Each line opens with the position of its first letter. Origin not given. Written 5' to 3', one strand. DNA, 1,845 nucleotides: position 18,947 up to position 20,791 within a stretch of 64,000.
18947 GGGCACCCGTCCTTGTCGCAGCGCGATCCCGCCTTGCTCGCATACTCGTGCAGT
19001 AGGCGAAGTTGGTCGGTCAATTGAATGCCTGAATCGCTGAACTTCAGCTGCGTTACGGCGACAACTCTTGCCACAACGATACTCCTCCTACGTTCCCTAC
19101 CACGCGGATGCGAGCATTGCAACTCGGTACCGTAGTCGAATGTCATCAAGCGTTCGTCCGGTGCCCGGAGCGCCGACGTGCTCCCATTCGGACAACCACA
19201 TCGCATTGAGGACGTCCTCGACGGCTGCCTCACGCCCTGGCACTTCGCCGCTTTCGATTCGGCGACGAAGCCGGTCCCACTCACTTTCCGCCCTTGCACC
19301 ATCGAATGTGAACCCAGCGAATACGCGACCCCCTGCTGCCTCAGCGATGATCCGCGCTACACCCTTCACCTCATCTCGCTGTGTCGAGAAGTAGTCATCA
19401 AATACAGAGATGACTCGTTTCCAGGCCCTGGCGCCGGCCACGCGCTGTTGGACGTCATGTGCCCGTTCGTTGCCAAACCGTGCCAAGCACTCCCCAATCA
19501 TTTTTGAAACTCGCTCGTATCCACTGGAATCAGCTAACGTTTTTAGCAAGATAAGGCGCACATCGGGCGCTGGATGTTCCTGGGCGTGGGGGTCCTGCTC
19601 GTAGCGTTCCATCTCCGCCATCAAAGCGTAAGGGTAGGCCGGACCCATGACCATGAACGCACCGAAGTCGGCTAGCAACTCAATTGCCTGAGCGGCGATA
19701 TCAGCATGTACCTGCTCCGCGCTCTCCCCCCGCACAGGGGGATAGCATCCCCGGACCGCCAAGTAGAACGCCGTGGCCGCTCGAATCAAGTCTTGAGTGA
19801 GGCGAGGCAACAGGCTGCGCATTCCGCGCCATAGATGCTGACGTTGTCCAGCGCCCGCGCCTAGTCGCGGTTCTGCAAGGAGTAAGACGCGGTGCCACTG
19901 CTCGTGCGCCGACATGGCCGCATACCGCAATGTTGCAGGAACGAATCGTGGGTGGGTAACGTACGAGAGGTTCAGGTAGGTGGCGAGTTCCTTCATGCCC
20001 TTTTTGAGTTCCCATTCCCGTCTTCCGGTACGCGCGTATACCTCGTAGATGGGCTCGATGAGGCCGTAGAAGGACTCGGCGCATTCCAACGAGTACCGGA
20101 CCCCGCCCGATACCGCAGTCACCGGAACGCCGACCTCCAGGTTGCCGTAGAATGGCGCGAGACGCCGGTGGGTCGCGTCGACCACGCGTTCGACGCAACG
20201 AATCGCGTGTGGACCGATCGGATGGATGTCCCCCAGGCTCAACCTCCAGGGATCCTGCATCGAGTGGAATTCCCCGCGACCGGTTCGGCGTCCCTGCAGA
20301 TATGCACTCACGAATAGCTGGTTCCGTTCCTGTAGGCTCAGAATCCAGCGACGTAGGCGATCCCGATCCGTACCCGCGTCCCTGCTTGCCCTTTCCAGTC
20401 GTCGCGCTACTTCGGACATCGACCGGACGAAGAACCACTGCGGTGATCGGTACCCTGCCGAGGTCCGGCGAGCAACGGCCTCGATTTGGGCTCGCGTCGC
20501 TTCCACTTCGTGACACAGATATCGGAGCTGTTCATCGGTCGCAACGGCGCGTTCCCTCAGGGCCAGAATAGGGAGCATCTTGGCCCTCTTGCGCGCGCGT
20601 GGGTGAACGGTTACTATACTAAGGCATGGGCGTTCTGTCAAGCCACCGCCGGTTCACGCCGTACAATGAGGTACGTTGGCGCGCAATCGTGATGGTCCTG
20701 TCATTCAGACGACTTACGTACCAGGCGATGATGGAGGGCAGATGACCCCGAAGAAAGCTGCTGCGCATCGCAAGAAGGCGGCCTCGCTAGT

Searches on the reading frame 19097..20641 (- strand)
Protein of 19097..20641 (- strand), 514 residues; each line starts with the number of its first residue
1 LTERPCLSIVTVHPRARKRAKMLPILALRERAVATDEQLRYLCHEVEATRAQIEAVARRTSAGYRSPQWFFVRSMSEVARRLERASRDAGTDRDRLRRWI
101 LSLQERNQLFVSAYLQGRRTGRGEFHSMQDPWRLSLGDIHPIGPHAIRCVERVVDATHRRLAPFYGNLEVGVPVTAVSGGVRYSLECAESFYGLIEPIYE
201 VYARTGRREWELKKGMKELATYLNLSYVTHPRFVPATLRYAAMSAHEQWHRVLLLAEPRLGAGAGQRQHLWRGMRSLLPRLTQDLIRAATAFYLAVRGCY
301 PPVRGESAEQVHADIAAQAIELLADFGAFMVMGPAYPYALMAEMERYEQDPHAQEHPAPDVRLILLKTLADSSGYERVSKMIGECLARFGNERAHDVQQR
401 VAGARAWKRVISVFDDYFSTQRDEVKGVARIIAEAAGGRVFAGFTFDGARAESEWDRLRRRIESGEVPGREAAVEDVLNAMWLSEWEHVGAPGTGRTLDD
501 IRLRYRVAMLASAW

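Call 10: search_protein_families(library=pfam, proteins=[window:19097-20641:-], max_evalue=0.01)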
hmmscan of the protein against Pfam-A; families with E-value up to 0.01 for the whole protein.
window:19097-20641:- (514 aa): 0 families

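Call 13: find_related_loci(query=window:19097-20641:-, collection=genome_contigs, flank=6000)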
Query window:19097-20641:- (514 aa) in genome_contigs; peptide patterns used: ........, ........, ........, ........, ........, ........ (x = any residue, [..] = any of these).
9 stretches matched a pattern, but none encodes a relative of the query by tblastn (E <= 1e-3).
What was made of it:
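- Tried and rejected: None were found (call 13).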

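Call 48: search_protein_families(library=phrogs, proteins=[window:19097-20641:-], max_evalue=0.001)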
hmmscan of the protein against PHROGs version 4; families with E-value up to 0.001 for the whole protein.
window:19097-20641:- (514 aa): 0 families
